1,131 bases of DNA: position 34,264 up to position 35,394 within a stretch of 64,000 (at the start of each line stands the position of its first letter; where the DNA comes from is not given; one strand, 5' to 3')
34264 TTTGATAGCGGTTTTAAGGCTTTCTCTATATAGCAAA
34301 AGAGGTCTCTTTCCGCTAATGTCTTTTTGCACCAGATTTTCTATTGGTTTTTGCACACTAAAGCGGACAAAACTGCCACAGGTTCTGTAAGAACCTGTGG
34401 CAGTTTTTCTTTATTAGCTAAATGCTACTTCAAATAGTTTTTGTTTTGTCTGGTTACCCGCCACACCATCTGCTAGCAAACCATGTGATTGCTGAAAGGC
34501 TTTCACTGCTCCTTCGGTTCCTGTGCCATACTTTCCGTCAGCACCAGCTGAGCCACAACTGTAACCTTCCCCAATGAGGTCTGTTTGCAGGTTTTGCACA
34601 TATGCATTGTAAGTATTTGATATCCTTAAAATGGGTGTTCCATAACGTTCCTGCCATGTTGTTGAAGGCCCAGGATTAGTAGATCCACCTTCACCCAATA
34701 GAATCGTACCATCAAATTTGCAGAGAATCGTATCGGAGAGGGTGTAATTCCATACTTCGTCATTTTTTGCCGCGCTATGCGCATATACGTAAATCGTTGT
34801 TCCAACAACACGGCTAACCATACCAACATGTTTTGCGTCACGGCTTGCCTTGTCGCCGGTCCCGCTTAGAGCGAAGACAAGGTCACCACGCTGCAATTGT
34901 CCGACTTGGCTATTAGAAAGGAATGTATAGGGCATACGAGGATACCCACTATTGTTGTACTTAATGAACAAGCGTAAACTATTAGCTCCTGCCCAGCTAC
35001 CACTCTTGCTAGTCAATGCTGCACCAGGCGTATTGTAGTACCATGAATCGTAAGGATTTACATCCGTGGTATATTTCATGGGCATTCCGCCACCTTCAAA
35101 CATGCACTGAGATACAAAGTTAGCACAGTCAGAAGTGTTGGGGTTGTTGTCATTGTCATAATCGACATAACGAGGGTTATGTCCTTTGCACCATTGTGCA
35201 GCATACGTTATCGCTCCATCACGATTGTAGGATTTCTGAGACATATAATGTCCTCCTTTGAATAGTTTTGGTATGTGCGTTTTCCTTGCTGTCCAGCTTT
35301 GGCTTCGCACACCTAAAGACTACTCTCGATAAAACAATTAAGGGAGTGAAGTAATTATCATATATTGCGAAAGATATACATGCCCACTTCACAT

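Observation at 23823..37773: Five tail-to-tail pairs of a leaderless cell-wall hydrolase and a signal-peptide-bearing (mostly SH3b-repeat) partner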

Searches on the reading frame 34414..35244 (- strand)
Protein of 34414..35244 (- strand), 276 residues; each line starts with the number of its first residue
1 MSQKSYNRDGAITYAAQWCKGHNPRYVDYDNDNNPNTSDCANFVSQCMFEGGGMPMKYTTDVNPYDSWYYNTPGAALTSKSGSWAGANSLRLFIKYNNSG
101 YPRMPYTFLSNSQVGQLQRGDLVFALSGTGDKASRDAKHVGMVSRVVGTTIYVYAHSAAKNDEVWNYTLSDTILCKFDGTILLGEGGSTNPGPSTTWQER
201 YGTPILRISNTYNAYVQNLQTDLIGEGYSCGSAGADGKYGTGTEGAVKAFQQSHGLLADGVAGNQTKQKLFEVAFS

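Call 3: search_protein_families(library=pfam, proteins=[window:34414-35244:-], max_evalue=0.1)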
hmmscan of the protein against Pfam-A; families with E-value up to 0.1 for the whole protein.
window:34414-35244:- (276 aa): 4 families
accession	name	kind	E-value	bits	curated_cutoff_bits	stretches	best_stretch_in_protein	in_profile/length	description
PF12671.13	Amidase_6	-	2.4e-27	96.5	23.2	1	5-168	1-152/163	Putative amidase domain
PF01471.23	PG_binding_1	-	6.3e-16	58.7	23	1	216-270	5-57/57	Putative peptidoglycan binding domain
PF05257.22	CHAP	-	0.0022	18.9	26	1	34-153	6-77/81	CHAP domain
PF07313.18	AmiA-like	-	0.018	14.9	27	1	104-173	130-196/202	N-acetylmuramoyl-L-alanine amidase-like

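Call 50: find_related_loci(query=window:34414-35244:-, collection=viral_contigs, flank=5000)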
Query window:34414-35244:- (276 aa) in viral_contigs; peptide patterns used: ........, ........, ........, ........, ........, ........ (x = any residue, [..] = any of these).
18 stretches matched a pattern, but none encodes a relative of the query by tblastn (E <= 1e-3).

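Call 52: find_homologous_proteins(query=window:34414-35244:-, max_evalue=0.00001)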
Query window:34414-35244:- (276 aa): 59 proteins with E <= 0.00001 among 810 candidates.
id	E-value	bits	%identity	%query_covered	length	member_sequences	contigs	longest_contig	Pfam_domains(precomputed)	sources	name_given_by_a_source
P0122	6.9e-177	605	97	100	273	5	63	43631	PF12671.14,PF01471.24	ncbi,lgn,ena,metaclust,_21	metaclust:\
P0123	2.7e-114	399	66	99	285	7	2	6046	PF12671.14,PF01471.24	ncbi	-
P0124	1.2e-112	394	66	100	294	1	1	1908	PF12671.14,PF01471.24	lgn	-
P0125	4.1e-105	369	63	99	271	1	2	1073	PF12671.14,PF01471.24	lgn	-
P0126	2.8e-100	353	60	97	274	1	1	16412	PF12671.14,PF01471.24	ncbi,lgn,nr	ncbi:hypothetical protein FACS1894184_16500 [Clostridia bacterium]|nr:hypothetical protein FACS18941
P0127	7.9e-100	352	62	98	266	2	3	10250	PF12671.14,PF01471.24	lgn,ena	-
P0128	1.1e-99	352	61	98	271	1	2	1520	PF12671.14,PF01471.24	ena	-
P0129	2.5e-99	350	61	99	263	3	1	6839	PF12671.14,PF01471.24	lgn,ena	-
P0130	1.7e-98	348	61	98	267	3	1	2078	PF12671.14,PF01471.24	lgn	-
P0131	1.0e-95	339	60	98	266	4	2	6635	PF12671.14,PF01471.24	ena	-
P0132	6.8e-95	336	59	98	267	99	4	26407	PF12671.14,PF01471.24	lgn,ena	-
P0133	6.0e-94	333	57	99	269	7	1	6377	PF12671.14,PF01471.24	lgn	-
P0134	2.2e-93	331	60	97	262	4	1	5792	PF12671.14,PF01471.24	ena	-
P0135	3.4e-92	327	61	97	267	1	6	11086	PF12671.14,PF01471.24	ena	-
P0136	7.9e-92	326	58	99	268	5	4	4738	PF05257.23,PF12671.14,PF01471.24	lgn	-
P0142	3.8e-89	317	56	98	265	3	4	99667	PF12671.14,PF01471.24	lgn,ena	-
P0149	2.4e-78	282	52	99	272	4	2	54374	PF12671.14,PF01471.24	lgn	-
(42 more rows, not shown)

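Call 53: find_encoding_contigs(protein=P0142, flank=5000, max_places=2)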
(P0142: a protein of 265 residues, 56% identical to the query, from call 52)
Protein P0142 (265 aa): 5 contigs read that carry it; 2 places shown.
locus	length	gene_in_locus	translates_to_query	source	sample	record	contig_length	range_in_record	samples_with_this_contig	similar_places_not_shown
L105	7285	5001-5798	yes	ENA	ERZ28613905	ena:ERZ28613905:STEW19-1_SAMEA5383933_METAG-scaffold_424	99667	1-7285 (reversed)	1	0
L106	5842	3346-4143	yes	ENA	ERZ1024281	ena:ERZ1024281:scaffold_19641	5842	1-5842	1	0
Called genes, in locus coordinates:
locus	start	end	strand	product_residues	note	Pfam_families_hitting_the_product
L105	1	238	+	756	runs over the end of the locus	PF05272:VapE-like_dom (faint), PF08706:D5_N, PF19263:DUF5906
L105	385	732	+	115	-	-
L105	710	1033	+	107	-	-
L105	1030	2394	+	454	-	PF00176:SNF2-rel_dom, PF00270:DEAD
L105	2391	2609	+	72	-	-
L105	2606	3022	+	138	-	PF07374:DUF1492 (weak), PF08281:Sigma70_r4_2 (weak)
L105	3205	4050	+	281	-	PF08486:SpoIID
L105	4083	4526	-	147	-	-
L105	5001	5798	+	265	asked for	PF12671:Amidase_6, PF01471:PG_binding_1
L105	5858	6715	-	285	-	-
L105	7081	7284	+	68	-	?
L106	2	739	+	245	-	?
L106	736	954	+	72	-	-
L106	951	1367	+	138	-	PF07374:DUF1492 (weak), PF08281:Sigma70_r4_2 (weak)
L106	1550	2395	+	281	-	PF08486:SpoIID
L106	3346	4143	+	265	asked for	PF12671:Amidase_6, PF01471:PG_binding_1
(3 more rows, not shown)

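Call 54: find_encoding_contigs(protein=P0149, flank=5000, max_places=2)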
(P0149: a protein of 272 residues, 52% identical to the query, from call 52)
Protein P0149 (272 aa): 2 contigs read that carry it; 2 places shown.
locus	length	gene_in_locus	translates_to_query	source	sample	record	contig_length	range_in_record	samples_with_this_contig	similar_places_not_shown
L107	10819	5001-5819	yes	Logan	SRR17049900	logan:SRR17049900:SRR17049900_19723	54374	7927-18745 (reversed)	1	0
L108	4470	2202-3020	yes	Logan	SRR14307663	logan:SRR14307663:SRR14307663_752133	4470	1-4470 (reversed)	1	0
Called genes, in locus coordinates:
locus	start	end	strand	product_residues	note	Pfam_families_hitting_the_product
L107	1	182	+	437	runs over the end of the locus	PF00486:Trans_reg_C, PF03704:BTAD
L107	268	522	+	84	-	-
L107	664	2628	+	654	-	PF13443:HTH_26 (faint)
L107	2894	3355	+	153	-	-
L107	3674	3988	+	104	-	PF00436:SSB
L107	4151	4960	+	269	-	-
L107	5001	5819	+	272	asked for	PF12671:Amidase_6, PF01471:PG_binding_1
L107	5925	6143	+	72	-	PF10960:Holin_BhlA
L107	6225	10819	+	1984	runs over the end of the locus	PF24517:CBM96, PF02018:CBM_4_9 (weak), PF05593:RHS_repeat (weak), PF25023:TEN_YD-shell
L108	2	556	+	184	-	?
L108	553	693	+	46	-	-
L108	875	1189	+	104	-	PF00436:SSB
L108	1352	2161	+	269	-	-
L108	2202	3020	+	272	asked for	PF12671:Amidase_6, PF01471:PG_binding_1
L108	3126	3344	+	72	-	PF10960:Holin_BhlA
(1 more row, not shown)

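Call 55: find_encoding_contigs(protein=P0132, flank=5000, max_places=2)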
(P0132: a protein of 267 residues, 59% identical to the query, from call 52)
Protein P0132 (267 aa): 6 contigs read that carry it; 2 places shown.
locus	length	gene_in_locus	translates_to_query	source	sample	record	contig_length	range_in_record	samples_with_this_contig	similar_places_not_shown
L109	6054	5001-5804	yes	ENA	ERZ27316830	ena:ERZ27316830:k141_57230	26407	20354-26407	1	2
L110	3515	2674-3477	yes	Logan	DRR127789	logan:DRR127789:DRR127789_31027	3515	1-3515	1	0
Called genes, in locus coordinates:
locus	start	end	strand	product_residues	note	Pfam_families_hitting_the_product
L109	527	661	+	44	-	PF13005:zf-IS66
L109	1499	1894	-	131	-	-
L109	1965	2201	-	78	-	PF10960:Holin_BhlA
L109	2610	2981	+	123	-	PF13560:HTH_31, PF01381:HTH_3, PF12844:HTH_19 (weak)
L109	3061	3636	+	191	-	PF07638:Sigma70_ECF (weak), PF04542:Sigma70_r2, PF08281:Sigma70_r4_2 (weak)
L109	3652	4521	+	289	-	PF14285:DUF4367 (faint)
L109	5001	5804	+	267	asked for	PF12671:Amidase_6, PF01471:PG_binding_1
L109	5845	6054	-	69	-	?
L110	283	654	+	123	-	PF13560:HTH_31, PF01381:HTH_3, PF12844:HTH_19 (weak)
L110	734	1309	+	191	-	PF07638:Sigma70_ECF (weak), PF04542:Sigma70_r2, PF08281:Sigma70_r4_2 (weak)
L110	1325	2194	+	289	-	PF14285:DUF4367 (faint)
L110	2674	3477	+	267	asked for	PF12671:Amidase_6, PF01471:PG_binding_1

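Call 56: find_encoding_contigs(protein=P0126, flank=5000, max_places=2)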
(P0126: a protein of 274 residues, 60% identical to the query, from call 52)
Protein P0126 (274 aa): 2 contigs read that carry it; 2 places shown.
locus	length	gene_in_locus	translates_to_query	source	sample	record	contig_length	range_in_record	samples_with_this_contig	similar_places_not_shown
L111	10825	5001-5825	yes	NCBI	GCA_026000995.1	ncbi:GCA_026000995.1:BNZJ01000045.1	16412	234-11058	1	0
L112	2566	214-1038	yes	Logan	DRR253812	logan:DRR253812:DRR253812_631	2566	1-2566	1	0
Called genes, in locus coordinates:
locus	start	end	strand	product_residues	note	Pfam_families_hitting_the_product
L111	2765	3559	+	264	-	PF00583:Acetyltransf_1, PF13673:Acetyltransf_10 (weak), PF08445:FR47 (faint), PF13508:Acetyltransf_7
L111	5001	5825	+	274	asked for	PF12671:Amidase_6, PF01471:PG_binding_1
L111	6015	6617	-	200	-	-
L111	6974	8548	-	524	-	PF00239:Resolvase, PF07508:Recombinase, PF13408:Zn_ribbon_recom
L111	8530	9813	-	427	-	PF00239:Resolvase, PF07508:Recombinase, PF13408:Zn_ribbon_recom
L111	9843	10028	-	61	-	PF20612:SHOCT_2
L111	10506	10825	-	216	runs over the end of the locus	-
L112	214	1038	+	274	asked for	PF12671:Amidase_6, PF01471:PG_binding_1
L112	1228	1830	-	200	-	-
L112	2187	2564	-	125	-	?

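Call 64: search_protein_families(library=ncbifam, proteins=[window:34414-35244:-], max_evalue=0.01)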
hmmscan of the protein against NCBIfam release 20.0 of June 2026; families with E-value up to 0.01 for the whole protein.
window:34414-35244:- (276 aa): 6 families
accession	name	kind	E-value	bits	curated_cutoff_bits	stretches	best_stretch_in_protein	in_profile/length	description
NF052336.1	PdgHdaseHSB100310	equivalog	2.3e-08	33.8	500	1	195-272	241-315/316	peptidoglycan hydrolase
TIGR02869.1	spore_SleB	equivalog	3e-08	33.8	236.5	1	215-270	15-68/201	spore cortex-lytic enzyme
NF052335.1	PdgHdaseHSB129560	equivalog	6.2e-08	32.3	500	1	195-270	256-328/330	peptidoglycan hydrolase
NF038080.1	PG_bind_siph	domain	3.7e-05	23.9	55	1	211-271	11-75/76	peptidoglycan-binding protein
NF007891.0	PRK10594.1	equivalog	0.0049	15.7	425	1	236-270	315-349/617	L,D-transpeptidase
NF052377.1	lmo1851_S41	exception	0.0068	15.1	725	1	211-272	388-447/468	lmo1851 family serine protease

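Call 66: search_solved_structures(query=window:34414-35244:-, max_evalue=1)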
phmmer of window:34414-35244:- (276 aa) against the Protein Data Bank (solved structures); distinct sequences matched with E-value up to 1: 13.
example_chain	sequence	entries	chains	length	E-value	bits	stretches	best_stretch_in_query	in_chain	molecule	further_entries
1lbu_A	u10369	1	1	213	1.7e-05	27.7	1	216-273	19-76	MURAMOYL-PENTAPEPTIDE CARBOXYPEPTIDASE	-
6tci_A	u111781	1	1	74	4.1e-05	26.4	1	218-272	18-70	Spore cortex-lytic enzyme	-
5nm7_G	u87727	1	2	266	5.6e-05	26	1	214-268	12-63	Peptidoglycan-binding domain 1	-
4fet_B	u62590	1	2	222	0.00039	23.2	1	218-272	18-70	Spore cortex-lytic enzyme prepeptide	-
4lpq_A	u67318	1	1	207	0.0004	23.2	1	219-269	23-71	ErfK/YbiS/YcfS/YnhG family protein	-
7rum_A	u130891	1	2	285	0.0008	22.2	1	205-266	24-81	Endolysin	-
4xxt_A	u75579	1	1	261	0.002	20.9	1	214-270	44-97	Fusion of predicted Zn-dependent amidase/peptidase (Cell wall hydrolase/DD-carboxypeptidas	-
5tv7_A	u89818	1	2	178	0.004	19.9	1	216-271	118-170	Putative peptidoglycan-binding/hydrolysing protein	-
4nso_A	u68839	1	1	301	0.01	18.6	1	216-254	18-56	Effector protein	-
9h68_A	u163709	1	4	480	0.075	15.8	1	214-267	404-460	Spore cortex-lytic enzyme pre-pro-form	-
7qvd_A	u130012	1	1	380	0.15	14.8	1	218-266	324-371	Lytic murein transglycosylase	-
3bkh_A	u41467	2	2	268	0.79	12.4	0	217-272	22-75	lytic transglycosylase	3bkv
9xps_S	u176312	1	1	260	0.86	12.3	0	218-272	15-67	Endolysin gp144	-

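Call 68: search_protein_families(library=pfam, proteins=[L105:5858-6712:-, L107:4151-4957:+, L111:6015-6614:-, L105:4083-4523:-], max_evalue=5)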
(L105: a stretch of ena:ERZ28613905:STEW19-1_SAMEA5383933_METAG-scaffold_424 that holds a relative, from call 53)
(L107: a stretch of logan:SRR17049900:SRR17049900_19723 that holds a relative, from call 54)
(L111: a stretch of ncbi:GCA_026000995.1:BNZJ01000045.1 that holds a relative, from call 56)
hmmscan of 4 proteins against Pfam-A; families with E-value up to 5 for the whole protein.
L105:5858-6712:- (284 aa): 0 families

L107:4151-4957:+ (269 aa): 0 families

L111:6015-6614:- (199 aa): 0 families

L105:4083-4523:- (146 aa): 0 families

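Call 72: search_protein_families(library=ncbifam, proteins=[L109:3061-3636:+, L109:1499-1894:-], max_evalue=0.01)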
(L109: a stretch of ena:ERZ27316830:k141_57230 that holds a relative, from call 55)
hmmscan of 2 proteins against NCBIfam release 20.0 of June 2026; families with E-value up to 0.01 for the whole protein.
L109:3061-3636:+ (191 aa): 62 families (the best 25 are shown)
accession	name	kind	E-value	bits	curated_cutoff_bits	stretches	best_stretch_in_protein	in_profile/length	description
TIGR02937.1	sigma70-ECF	superfamily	1.6e-19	70.2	42.9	1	6-166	3-160/165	sigma-70 family RNA polymerase sigma factor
TIGR02985.1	Sig70_bacteroi1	subfamily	2.8e-18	66.6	126.4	1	6-160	3-151/162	RNA polymerase sigma-70 factor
TIGR02950.1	SigM_subfam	subfamily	6.4e-14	52.1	147.95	1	6-165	2-152/159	RNA polymerase sigma factor, SigM family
NF058625.1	sigma_PG0214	equivalog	1.7e-12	47.4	130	1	12-166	8-156/170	GFO_1088 family ECF-type sigma factor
TIGR02989.1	Sig-70_gvs1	subfamily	1.3e-11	44.7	124.55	1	9-165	6-152/158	RNA polymerase sigma-70 factor, Rhodopirellula/Verrucomicrobium family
NF007227.0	PRK09645.1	subfamily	2e-10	40.8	202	1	2-157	11-156/177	sigma-70 family RNA polymerase sigma factor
NF007226.0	PRK09644.1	equivalog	9.6e-10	38.8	199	1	5-166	2-152/166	RNA polymerase sigma factor SigM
TIGR02960.1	SigX5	hypoth_equivalog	4e-09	36.1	264.75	1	3-89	4-86/322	RNA polymerase sigma-70 factor, TIGR02960 family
NF007216.0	PRK09638.1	equivalog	6e-09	35.9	194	1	3-156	17-159/180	RNA polymerase sigma factor SigY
NF008888.0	PRK11922.1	equivalog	7.8e-09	35.5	204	1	35-165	57-190/231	RNA polymerase sigma factor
NF009193.0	PRK12541.1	equivalog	4.7e-08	33.4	171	1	4-166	5-155/161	RNA polymerase sigma factor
NF009167.0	PRK12514.1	equivalog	8e-08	32.4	265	1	9-162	25-169/180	RNA polymerase sigma factor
NF007221.0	PRK09639.1-6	subfamily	1.4e-07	31.6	322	1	6-169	16-168/176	RNA polymerase sigma factor SigX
NF007223.0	PRK09641.1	equivalog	1.6e-07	31.4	209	1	19-165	33-178/187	RNA polymerase sigma factor SigW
NF006089.0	PRK08241.1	subfamily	1.7e-07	30.7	240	1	4-88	22-102/343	RNA polymerase subunit sigma-70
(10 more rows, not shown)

L109:1499-1894:- (131 aa): 0 families

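Call 83: predict_structure(alignment_id=A6)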
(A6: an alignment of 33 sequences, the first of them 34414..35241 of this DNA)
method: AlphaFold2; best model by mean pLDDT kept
length: 275 residues; sequences in the alignment: 33
mean_pLDDT: 89.0   pTM: 0.71
mean pLDDT of the five models: 89.0, 87.4, 87.0, 86.2, 85.4
residues with pLDDT >= 90: 180; 70-90: 75; 50-70: 9; < 50: 11
segments of 3 or more residues with pLDDT < 50: 72-74, 185-192
pLDDT, mean of each block of 10 residues (from residue 1): 93 93 79 78 94 86 85 60 92 90 95 98 97 95 98 95 98 97 56 70 89 89 95 92 98 97 96 86
secondary structure, 60 per line:
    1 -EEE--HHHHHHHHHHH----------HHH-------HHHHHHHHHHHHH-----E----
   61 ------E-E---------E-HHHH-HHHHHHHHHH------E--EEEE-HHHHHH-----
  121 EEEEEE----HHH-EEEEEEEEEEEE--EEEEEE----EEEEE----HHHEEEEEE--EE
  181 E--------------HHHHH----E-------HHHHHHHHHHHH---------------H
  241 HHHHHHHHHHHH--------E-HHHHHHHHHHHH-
elements in order: E2-4 H7-17 H38-50 H81-84 H86-95 E105-108 H110-115 E121-126 E135-146 E149-154 E159-163 E171-176 E179-181 H196-200 H213-224 H240-252 H263-274

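Call 85: fold_search(model_id=the predicted structure, library=pdb)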
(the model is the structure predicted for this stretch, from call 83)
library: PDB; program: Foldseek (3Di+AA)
matches with E <= 10: 604; with E <= 0.001: 4
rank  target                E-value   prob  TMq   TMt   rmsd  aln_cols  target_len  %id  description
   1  4g54                  1.3e-04  1.00  0.22  0.27  14.6       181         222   12  Crystal structure of a periplasmic domain of the EpsAB fusion protein of the Vibrio vulnificus type II secretion system (released 2013-01-30)
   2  6tci                  2.0e-04  1.00  0.25  0.89   1.5        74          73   32  The crystal structure of SleB N-terminal domain (released 2020-11-18)
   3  5tv7_A                2.2e-04  1.00  0.24  0.41  16.8       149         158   21  2.05 Angstrom Resolution Crystal Structure of Peptidoglycan-Binding Protein from Clostridioides difficile in Complex w (released 2016-12-14)
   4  4c2c_A                8.8e-04  1.00  0.26  0.17  10.6       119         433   19  Crystal structure of the protease CtpB in an active state (released 2013-12-04)
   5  4c2h_A                1.1e-03  1.00  0.24  0.15   1.2        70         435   26  Crystal structure of the CtpB(V118Y) mutant (released 2013-12-04)
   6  3bkh                  1.3e-03  1.00  0.25  0.25   2.3        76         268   32  Crystal structure of the bacteriophage phiKZ lytic transglycosylase, gp144 (released 2008-01-08)
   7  4c2g_A                1.6e-03  1.00  0.25  0.17  10.6       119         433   19  Crystal structure of CtpB(S309A) in complex with a peptide having a Val-Pro-Ala C-terminus (released 2013-12-04)
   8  1lbu                  2.0e-03  1.00  0.22  0.28   2.8        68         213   32  HYDROLASE METALLO (ZN) DD-PEPTIDASE (released 1996-11-08)
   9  5nm7_A                2.2e-03  1.00  0.22  0.24   1.4        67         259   42  Crystal structure of Burkholderia AP3 phage endolysin (released 2018-02-14)
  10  5nm7_G                2.6e-03  1.00  0.22  0.23   1.9        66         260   42  Crystal structure of Burkholderia AP3 phage endolysin (released 2018-02-14)
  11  9h68_D                3.5e-03  1.00  0.24  0.16   2.5        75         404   33  Crystal Structure of the spore gernation lytic transglycosylase SleC from Clostridioides difficile in its zymogenic fo (released 2025-02-12)
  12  4c2f_A                3.5e-03  1.00  0.27  0.17  11.6       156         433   18  Crystal structure of the CtpB R168A mutant present in an active conformation (released 2013-12-04)
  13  4c2e_A                5.4e-03  1.00  0.24  0.15  11.1       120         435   18  Crystal structure of the protease CtpB(S309A) present in a resting state (released 2013-12-04)
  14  9h68_B                6.5e-03  1.00  0.26  0.18   2.8        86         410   30  Crystal Structure of the spore gernation lytic transglycosylase SleC from Clostridioides difficile in its zymogenic fo (released 2025-02-12)
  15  9h68_C                7.8e-03  1.00  0.25  0.18   2.8        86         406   30  Crystal Structure of the spore gernation lytic transglycosylase SleC from Clostridioides difficile in its zymogenic fo (released 2025-02-12)
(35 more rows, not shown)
